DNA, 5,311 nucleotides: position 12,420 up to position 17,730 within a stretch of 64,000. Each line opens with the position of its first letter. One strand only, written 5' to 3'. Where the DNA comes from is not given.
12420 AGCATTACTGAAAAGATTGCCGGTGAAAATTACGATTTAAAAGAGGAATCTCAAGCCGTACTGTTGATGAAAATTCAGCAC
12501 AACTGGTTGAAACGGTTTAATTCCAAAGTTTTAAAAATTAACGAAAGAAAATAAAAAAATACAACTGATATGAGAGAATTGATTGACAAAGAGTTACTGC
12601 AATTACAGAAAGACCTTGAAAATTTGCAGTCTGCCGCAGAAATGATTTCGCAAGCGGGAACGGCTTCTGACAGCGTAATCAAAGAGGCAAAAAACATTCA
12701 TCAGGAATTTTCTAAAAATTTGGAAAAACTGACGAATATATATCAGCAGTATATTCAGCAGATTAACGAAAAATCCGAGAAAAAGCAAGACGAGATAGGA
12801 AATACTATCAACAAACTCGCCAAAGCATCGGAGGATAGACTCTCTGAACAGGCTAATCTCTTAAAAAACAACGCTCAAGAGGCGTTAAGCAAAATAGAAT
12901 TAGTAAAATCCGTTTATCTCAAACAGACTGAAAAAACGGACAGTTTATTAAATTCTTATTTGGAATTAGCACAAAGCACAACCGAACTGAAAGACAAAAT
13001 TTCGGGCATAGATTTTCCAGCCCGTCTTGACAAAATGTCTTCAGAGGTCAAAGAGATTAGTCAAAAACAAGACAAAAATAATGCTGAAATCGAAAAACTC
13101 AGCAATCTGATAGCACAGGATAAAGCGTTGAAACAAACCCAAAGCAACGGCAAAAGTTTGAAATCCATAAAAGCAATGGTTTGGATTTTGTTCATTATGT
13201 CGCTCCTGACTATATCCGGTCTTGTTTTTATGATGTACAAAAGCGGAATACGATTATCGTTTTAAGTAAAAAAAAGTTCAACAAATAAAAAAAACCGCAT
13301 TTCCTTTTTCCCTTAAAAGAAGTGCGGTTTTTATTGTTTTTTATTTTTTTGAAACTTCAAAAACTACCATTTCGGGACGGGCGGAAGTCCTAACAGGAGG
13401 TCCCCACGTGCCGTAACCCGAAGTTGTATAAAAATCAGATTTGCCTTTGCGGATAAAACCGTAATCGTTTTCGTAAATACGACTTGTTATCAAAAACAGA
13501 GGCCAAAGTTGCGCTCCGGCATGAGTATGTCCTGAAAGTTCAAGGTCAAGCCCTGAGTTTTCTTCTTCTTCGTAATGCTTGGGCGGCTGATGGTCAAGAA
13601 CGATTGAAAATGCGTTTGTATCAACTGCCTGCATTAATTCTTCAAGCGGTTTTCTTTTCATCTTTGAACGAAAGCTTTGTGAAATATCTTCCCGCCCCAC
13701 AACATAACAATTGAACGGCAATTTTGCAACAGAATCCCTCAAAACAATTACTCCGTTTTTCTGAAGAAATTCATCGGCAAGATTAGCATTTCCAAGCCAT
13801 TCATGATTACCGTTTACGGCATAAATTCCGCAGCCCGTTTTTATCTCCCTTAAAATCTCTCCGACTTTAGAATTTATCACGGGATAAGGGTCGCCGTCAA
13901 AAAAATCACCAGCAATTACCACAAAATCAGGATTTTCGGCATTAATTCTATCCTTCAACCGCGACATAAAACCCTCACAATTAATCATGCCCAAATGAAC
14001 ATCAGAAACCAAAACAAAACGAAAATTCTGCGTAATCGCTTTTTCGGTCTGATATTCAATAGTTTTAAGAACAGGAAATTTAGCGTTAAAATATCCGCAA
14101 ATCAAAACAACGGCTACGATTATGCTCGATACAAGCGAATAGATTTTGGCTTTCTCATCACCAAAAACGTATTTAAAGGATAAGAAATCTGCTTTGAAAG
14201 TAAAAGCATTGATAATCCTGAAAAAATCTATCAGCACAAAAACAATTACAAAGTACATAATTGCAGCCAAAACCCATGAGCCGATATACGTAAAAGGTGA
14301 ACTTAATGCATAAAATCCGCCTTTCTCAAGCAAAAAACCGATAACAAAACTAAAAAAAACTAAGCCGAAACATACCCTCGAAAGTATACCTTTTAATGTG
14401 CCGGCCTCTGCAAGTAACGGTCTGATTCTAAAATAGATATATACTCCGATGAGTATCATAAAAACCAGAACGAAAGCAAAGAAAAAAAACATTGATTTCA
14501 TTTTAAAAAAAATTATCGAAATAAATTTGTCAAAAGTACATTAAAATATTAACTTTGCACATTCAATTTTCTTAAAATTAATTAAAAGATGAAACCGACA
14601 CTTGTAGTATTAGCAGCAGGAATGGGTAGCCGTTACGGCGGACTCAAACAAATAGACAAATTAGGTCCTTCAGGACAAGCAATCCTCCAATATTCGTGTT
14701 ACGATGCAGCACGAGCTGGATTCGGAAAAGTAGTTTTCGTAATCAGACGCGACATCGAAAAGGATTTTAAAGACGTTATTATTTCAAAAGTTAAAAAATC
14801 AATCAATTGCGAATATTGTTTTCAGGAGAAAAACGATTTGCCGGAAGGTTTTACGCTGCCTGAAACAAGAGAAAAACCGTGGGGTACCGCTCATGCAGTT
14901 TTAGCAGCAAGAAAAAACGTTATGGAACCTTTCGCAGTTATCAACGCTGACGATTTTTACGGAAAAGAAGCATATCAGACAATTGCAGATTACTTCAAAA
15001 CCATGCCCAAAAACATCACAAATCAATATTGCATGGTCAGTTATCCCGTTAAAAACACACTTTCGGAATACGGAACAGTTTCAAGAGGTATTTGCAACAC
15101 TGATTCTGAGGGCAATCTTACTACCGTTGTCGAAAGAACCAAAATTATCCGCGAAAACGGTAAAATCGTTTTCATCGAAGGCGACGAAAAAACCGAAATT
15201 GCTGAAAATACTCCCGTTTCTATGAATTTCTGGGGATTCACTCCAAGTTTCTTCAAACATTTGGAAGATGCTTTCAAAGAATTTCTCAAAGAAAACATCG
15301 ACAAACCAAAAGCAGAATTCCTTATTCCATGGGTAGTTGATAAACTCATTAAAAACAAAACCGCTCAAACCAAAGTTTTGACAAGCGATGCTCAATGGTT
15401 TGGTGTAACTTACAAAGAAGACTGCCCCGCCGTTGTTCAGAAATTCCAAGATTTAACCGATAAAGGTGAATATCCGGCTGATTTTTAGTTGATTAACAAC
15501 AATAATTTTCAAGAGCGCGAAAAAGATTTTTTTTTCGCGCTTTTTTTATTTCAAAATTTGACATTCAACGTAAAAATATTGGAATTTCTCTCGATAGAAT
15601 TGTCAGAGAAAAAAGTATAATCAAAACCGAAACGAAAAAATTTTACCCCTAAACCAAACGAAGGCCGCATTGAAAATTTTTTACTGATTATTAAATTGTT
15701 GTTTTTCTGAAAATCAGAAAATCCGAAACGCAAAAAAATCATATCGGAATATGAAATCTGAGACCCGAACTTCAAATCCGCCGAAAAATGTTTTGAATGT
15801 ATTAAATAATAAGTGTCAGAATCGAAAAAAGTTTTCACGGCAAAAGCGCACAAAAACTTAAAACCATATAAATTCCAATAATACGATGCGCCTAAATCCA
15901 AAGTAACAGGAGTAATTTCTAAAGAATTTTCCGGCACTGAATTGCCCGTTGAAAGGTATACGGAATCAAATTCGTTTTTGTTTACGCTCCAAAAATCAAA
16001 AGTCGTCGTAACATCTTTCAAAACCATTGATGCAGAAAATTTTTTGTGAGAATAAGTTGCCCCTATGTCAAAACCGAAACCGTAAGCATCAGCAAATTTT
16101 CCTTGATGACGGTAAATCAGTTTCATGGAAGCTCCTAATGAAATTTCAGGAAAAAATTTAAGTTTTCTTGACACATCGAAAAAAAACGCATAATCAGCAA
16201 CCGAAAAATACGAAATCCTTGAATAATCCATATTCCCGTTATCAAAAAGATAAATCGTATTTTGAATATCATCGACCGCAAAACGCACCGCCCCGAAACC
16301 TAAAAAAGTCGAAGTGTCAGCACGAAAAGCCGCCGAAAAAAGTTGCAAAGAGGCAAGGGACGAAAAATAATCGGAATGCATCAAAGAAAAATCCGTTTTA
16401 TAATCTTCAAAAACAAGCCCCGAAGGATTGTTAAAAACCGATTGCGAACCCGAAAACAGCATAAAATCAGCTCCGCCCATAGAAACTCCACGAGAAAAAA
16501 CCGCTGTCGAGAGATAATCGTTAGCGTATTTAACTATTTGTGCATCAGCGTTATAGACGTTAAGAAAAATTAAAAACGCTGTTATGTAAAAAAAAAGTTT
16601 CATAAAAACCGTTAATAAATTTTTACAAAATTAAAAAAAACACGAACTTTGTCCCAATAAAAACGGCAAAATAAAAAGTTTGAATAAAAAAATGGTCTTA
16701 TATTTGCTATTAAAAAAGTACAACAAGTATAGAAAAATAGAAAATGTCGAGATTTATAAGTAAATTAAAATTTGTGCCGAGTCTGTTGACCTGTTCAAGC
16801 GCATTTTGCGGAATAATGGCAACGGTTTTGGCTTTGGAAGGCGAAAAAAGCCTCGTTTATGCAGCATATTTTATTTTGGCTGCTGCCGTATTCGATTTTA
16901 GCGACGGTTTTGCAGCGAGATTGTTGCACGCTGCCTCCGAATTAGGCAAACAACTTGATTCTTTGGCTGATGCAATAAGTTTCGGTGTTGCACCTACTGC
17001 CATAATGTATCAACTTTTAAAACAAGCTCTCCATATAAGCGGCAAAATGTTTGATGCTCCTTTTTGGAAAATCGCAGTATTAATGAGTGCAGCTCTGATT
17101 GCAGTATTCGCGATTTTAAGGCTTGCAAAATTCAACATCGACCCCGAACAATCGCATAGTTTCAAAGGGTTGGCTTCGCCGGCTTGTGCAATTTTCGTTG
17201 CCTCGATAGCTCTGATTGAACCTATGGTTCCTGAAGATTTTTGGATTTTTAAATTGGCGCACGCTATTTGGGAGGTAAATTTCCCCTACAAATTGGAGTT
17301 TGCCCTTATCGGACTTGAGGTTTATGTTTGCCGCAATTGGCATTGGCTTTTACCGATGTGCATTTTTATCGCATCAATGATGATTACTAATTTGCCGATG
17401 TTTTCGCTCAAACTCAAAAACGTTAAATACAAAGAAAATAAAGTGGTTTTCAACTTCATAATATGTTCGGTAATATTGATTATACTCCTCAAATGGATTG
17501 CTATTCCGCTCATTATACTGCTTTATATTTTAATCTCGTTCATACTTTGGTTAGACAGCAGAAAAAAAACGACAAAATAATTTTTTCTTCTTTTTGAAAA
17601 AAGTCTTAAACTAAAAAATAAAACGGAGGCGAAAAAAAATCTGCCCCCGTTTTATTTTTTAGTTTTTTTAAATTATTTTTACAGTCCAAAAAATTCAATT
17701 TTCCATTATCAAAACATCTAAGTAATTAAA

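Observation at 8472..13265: Giant RecQ-like helicase with two large unassigned domains, paired with a tail-anchored coiled-coil protein: candidate undescribed defence or genome-surveillance module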

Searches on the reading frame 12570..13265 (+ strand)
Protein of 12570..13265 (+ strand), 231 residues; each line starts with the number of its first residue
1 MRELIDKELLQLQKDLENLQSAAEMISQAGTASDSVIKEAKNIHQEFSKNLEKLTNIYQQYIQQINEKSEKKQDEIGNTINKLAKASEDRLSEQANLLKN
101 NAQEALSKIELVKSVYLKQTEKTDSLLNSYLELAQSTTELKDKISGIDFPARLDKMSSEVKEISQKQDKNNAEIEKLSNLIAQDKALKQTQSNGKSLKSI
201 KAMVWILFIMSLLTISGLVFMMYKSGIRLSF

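Call 5: search_protein_families(library=pfam, proteins=[window:12570-13265:+], max_evalue=1)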
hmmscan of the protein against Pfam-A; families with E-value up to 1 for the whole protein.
window:12570-13265:+ (231 aa): 16 families
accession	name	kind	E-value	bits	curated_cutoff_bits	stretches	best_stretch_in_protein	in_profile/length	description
PF01442.23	Apolipoprotein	-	0.0074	16.4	90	1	10-118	69-179/190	Apolipoprotein A1/A4/E domain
PF08718.16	GLTP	-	0.012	16.3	25.6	1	127-206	3-80/147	Glycolipid transfer protein (GLTP)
PF14023.12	Bestrophin-like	-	0.016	15.2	32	0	45-94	114-162/232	Bestrophin-like domain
PF15247.11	SLBP_RNA_bind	-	0.06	13.8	27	1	52-93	16-56/70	Histone RNA hairpin-binding protein RNA-binding domain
PF10458.14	Val_tRNA-synt_C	-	0.082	13.6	25.9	1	5-56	9-60/66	Valyl tRNA synthetase tRNA binding arm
PF08702.15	Fib_alpha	-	0.1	13.2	29.9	1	1-83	22-104/143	Fibrinogen alpha/beta chain family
PF20155.4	TMP_3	-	0.11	12.7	41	1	7-98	1-94/192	Tape measure protein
PF15011.11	CA109-like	-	0.12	12.7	27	1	154-201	7-54/161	Ribosome biogenesis protein C1orf109-like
PF20480.3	DUF6720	-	0.13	12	27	1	157-222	53-118/307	Family of unknown function (DUF6720)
PF09966.14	DUF2200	-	0.16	12.5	22.8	1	53-95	6-47/111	Uncharacterized protein conserved in bacteria (DUF2200)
PF01594.21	AI-2E_transport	-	0.23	11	34.3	0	36-107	71-138/327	AI-2E family transporter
PF16064.11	DUF4806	-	0.39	11.5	25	0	47-83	18-53/90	Domain of unknown function (DUF4806)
PF24430.1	DUF7553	-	0.46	11.5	27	0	132-172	30-69/85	Family of unknown function (DUF7553)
PF13125.11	DUF3958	-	0.47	11.2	26.3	1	3-96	4-98/107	Protein of unknown function (DUF3958)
PF09486.15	HrpB7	-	0.52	11.2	29.7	1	11-92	44-127/157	Bacterial type III secretion protein (HrpB7)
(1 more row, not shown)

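Call 6: search_protein_families(library=padloc, proteins=[window:12570-13265:+], max_evalue=1)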
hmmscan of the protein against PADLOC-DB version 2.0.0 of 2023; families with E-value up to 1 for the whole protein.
window:12570-13265:+ (231 aa): 13 families
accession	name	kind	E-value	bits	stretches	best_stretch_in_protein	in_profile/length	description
PDLC03865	LmuB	-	0.0032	13.7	1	5-181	664-843/1007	-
PDLC02668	DndD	-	0.022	11.7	1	6-191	278-466/659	DndD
PDLC00006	DruC1|DruC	-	0.029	10.9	1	67-197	178-305/626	Unknown function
PDLC03868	LmuB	-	0.049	9.9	1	6-190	520-705/1035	-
PDLC00519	JetC1|JetC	-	0.079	9.1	1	7-198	263-447/1097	DUF3584 domain; MukB-like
PDLC03859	LmuB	-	0.082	10.1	1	6-194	275-472/611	-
PDLC00601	ZorA1|ZorA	-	0.087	9.4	1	22-189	342-588/699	MotA/ExbB/TolQ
PDLC00648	ZorA3|ZorA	-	0.097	9.4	1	17-189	296-454/692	MotA/ExbB/TolQ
PDLC02667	DndD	-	0.24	8.1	1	30-186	312-461/657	DndD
PDLC00647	ZorA3|ZorA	-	0.25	7.7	1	13-190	327-499/780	MotA/ExbB/TolQ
PDLC04886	PDC-S06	-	0.36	7.5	1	66-184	91-213/727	-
PDLC03812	RTasRmuC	-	0.84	6.1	1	77-200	22-134/439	DRT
PDLC00636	ZorA2|ZorA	-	0.96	6.3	1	3-107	317-418/461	MotA/ExbB/TolQ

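Call 7: search_protein_families(library=ncbifam, proteins=[window:12570-13265:+], max_evalue=1)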
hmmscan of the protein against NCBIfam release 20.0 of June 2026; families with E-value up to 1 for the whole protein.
window:12570-13265:+ (231 aa): 10 families
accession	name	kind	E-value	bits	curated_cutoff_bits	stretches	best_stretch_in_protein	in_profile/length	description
TIGR00833.1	actII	subfamily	0.012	13.9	874.7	1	46-149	438-547/910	MMPL family RND transporter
NF002383.0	PRK01392.1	subfamily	0.058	12.9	158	1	79-139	14-74/185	citrate lyase holo-ACP synthase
NF008235.0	PRK11006.1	equivalog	0.083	11.7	390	1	111-193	241-324/431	phosphate regulon sensor histidine kinase PhoR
TIGR01827.1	gatC_rel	hypoth_equivalog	0.095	12.8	52.1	1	36-74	2-39/73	putative Asp-tRNA(Asn)/Glu-tRNA(Gln) amidotransferase, subunit C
TIGR03185.1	DNA_S_dndD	equivalog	0.11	11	245.85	1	7-190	283-457/650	DNA sulfur modification protein DndD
NF047516.1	LA_3659_fam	equivalog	0.12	11.9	36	1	2-109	105-220/221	LA_3659 family protein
NF047514.1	SpiroCoCo_N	equivalog_domain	0.12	11.9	75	1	2-109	105-220/221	SpiroCoCo family coiled-coil protein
NF038325.1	DISARM_DrmAS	equivalog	0.22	9.3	950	1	33-126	314-408/1165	DISARM system helicase DrmA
NF041034.1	Rad50_Sulf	equivalog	0.32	8.8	1000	1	5-190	477-664/872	DNA double-strand break repair ATPase Rad50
TIGR04527.1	mycoplas_twoTM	subfamily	0.55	9.9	125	0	33-224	49-213/248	MG_279/MG_280 family protein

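Call 37: search_protein_families(library=phrogs, proteins=[window:12570-13265:+], max_evalue=0.01)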
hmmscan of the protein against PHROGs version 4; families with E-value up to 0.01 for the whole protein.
window:12570-13265:+ (231 aa): 1 family
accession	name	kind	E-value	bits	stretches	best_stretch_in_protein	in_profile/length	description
phrog_689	-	lysis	0.0067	17.6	1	155-216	13-74/91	holin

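Call 73: find_homologous_proteins(query=A8, max_evalue=0.001)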
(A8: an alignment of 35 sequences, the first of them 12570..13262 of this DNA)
Query A8 (35 sequences) (231 aa, profile of the alignment): 133 proteins with E <= 0.001 among 8000 candidates; the best 120 are listed.
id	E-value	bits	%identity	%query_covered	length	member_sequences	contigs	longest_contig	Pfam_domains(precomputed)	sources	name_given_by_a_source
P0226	3.0e-64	235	42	97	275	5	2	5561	-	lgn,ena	-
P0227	9.6e-59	217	43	99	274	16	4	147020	-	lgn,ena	-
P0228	7.3e-58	214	43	99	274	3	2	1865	-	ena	-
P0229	2.3e-57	212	40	97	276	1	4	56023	-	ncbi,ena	-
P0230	5.8e-57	211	41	98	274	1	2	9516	-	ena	-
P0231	3.3e-56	209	42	98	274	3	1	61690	-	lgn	-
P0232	3.9e-56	208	42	98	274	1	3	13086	-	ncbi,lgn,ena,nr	ncbi:MAG: hypothetical protein J5826_07440 [Bacteroidales bacterium]|nr:hypothetical protein [Bacter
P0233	4.2e-56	208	42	98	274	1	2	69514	-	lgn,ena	-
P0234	8.3e-56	207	42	98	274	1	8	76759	-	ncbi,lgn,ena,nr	ncbi:MAG: hypothetical protein J6Y24_13140 [Bacteroidales bacterium]|nr:hypothetical protein [Bacter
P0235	9.9e-56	207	41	98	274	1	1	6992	-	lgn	-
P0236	1.1e-55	207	40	98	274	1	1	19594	-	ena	-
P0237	1.5e-55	206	41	97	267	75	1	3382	-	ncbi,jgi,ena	-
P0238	2.5e-55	206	41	98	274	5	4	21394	-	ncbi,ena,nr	ncbi:MAG: hypothetical protein J5882_06405 [Bacteroidales bacterium]|nr:hypothetical protein [Bacter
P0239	3.2e-55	205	41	98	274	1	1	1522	-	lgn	-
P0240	3.4e-55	205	41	98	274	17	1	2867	-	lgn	-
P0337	2.7e-19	88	32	36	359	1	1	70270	-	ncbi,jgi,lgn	-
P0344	7.0e-18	83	22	65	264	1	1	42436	-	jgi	-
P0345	8.5e-18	83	30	67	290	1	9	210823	-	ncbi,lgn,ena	-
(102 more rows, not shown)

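Call 74: search_solved_structures(query=A8, max_evalue=1)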
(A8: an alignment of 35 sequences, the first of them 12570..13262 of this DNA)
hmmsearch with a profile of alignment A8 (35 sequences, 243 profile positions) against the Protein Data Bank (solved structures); distinct sequences matched with E-value up to 1: 161 (the best 60 are shown).
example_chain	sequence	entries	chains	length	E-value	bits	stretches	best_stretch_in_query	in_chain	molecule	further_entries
2ch7_A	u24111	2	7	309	1.5e-07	34.4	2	62-192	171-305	METHYL-ACCEPTING CHEMOTAXIS PROTEIN | Methyl-accepting chemotaxis protein 2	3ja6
4tql_A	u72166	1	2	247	2.6e-07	33.6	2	34-158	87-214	Three helix bundle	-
2ch7_B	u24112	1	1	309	3.7e-07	33.2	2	62-192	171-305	METHYL-ACCEPTING CHEMOTAXIS PROTEIN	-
3ja6_H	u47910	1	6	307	3.8e-07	33.1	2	62-191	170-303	Methyl-accepting chemotaxis protein 2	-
9r1o_A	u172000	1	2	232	6.7e-06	29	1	3-188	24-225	sc-apCC-6-DPH-NR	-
9kr9_A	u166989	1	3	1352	0.00012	24.9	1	83-220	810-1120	Spike glycoprotein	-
9kr8_A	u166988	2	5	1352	0.00012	24.9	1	83-220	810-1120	Spike glycoprotein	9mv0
23wm_A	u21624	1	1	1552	0.00014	24.7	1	63-140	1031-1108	PP507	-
2lse_A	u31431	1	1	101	0.00048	22.9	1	43-122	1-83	Four Helix Bundle Protein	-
8z4o_A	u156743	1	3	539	0.00053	22.8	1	66-227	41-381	Spike protein S2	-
9ueb_A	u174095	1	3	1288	0.00085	22.1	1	69-226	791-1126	Spike glycoprotein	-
3s84_A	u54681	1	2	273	0.0011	21.8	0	30-101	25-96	Apolipoprotein A-IV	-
8qae_A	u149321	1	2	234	0.0012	21.7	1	7-213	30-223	sc-apCC-6-SLLA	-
9d4t_A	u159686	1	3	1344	0.0018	21.1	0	83-220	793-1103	Spike glycoprotein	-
9ea0_A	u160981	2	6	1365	0.0021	20.9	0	70-220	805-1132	Spike glycoprotein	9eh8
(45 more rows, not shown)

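Call 75: find_encoding_contigs(protein=P0345, flank=9000, max_places=2)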
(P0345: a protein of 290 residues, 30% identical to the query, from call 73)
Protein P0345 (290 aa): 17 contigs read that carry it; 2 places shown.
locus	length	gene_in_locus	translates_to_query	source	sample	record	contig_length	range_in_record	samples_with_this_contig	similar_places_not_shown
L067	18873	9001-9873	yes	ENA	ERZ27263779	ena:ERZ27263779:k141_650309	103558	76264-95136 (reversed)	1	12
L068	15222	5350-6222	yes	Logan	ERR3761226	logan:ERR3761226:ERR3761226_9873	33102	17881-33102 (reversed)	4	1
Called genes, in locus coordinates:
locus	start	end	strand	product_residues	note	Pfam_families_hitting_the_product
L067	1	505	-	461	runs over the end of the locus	PF13519:VWA_2, PF00092:VWA, PF13768:VWA_3 (weak), PF18962:Por_Secre_tail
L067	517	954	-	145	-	-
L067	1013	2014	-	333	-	PF00078:RVT_1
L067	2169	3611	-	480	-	PF00772:DnaB, PF13481:AAA_25, PF03796:DnaB_C, PF06745:ATPase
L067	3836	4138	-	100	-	-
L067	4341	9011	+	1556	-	PF00270:DEAD, PF00271:Helicase_C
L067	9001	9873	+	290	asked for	-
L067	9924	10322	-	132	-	PF11325:DUF3127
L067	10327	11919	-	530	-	PF22860:DUF7017, PF22708:S1CSD-TOTE-1, PF22707:S1CSD-TOTE-2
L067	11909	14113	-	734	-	PF05970:PIF1, PF13245:AAA_19, PF13604:AAA_30, PF13538:UvrD_C_2 (weak), PF22721:TBP-TOTE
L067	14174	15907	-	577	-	PF22563:iREC, PF00072:Response_reg (weak)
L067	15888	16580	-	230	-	-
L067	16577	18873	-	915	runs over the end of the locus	PF00078:RVT_1, PF22561:HisKin-conflict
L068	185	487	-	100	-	-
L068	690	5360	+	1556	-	PF00270:DEAD, PF00271:Helicase_C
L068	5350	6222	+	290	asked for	-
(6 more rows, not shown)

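Call 76: find_encoding_contigs(protein=P0337, flank=9000, max_places=2)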
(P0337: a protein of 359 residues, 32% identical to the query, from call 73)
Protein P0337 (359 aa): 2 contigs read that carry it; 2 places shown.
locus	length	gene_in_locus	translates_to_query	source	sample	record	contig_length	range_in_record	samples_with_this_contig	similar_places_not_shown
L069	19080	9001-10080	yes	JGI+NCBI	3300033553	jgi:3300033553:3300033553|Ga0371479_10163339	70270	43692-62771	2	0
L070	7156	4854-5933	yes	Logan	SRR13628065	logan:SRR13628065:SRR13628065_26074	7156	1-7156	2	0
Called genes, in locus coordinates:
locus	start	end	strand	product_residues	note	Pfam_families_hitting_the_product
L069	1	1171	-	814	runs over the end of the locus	PF12799:LRR_4 (faint)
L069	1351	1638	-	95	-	-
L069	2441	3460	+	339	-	-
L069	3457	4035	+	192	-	-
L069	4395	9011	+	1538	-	PF00270:DEAD, PF00271:Helicase_C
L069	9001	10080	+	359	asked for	-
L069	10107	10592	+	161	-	-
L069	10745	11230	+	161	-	-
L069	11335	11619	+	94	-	-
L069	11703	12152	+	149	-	PF00565:SNase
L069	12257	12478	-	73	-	-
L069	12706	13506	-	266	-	PF02586:SRAP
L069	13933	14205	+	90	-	-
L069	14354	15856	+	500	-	-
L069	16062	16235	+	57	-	PF00565:SNase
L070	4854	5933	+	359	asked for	-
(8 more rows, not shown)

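Call 77: find_encoding_contigs(protein=P0344, flank=9000, max_places=2)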
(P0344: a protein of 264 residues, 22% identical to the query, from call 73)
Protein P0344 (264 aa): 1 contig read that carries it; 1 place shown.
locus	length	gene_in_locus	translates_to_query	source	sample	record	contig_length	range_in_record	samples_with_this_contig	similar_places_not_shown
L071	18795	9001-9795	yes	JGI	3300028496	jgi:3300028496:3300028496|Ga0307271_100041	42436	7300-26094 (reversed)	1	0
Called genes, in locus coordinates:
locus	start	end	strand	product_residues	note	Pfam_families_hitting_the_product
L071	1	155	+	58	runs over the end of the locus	-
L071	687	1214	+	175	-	-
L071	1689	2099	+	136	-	-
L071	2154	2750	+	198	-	-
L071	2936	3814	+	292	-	-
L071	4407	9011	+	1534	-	PF00270:DEAD, PF00271:Helicase_C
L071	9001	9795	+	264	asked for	-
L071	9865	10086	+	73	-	-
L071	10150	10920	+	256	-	-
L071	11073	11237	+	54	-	-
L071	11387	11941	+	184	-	-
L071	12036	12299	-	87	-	-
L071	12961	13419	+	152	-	-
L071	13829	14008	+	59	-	-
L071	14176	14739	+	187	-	-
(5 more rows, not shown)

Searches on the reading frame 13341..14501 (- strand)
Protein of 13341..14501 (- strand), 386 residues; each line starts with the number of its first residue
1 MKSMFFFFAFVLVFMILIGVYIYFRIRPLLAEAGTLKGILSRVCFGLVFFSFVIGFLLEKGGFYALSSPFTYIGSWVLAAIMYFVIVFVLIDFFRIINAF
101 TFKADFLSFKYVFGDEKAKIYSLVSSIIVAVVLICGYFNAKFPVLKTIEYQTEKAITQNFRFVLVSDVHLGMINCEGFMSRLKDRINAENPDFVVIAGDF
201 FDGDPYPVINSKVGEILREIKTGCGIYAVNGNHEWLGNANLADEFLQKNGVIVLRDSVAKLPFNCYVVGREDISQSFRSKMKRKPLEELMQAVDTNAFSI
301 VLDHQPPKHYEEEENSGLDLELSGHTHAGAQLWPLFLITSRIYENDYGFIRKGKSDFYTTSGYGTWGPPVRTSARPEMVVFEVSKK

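Call 8: search_protein_families(library=pfam, proteins=[window:13341-14501:-], max_evalue=0.001)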
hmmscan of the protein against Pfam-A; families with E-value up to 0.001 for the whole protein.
window:13341-14501:- (386 aa): 2 families
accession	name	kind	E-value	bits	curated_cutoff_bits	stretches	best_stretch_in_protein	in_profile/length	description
PF00149.33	Metallophos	-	1.1e-15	59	21.5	1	160-328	1-190/191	Calcineurin-like phosphoesterase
PF12850.12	Metallophos_2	-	1e-06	29.3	27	1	161-328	2-118/154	Calcineurin-like phosphoesterase superfamily domain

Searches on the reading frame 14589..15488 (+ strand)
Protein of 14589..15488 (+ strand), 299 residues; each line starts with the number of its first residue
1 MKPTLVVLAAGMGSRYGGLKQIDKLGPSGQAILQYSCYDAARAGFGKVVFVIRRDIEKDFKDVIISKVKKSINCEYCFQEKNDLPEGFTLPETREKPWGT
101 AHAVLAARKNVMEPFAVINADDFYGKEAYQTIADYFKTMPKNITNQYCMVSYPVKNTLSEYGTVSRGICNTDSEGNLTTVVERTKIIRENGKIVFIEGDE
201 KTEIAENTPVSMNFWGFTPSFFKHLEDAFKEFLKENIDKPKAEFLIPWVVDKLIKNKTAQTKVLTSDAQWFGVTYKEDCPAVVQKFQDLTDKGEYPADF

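Call 8: search_protein_families(library=pfam, proteins=[window:14589-15488:+], max_evalue=0.001)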
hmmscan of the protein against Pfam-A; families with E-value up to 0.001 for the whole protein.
window:14589-15488:+ (299 aa): 2 families
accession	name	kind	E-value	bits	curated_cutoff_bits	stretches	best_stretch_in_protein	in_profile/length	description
PF00483.29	NTP_transferase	-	1.4e-08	35.1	21.2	1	6-183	3-163/245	Nucleotidyl transferase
PF12804.13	NTP_transf_3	-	7.3e-05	23.4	27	1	6-55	2-49/160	MobA-like NTP transferase domain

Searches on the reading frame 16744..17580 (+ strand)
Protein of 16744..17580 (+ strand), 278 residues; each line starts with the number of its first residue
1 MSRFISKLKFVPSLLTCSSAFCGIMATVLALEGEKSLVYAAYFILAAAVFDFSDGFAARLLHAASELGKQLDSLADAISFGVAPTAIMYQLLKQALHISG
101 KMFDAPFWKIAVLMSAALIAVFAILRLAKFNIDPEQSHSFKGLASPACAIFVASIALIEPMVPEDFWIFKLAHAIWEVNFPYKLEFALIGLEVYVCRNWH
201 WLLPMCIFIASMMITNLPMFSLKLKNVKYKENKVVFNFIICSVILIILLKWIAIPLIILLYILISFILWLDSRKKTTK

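Call 8: search_protein_families(library=pfam, proteins=[window:16744-17580:+], max_evalue=0.001)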
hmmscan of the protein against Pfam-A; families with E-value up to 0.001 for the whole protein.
window:16744-17580:+ (278 aa): 1 family
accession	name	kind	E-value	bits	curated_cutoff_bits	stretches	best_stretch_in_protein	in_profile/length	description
PF01066.26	CDP-OH_P_transf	-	6.2e-20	72.6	22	1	11-167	3-143/152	CDP-alcohol phosphatidyltransferase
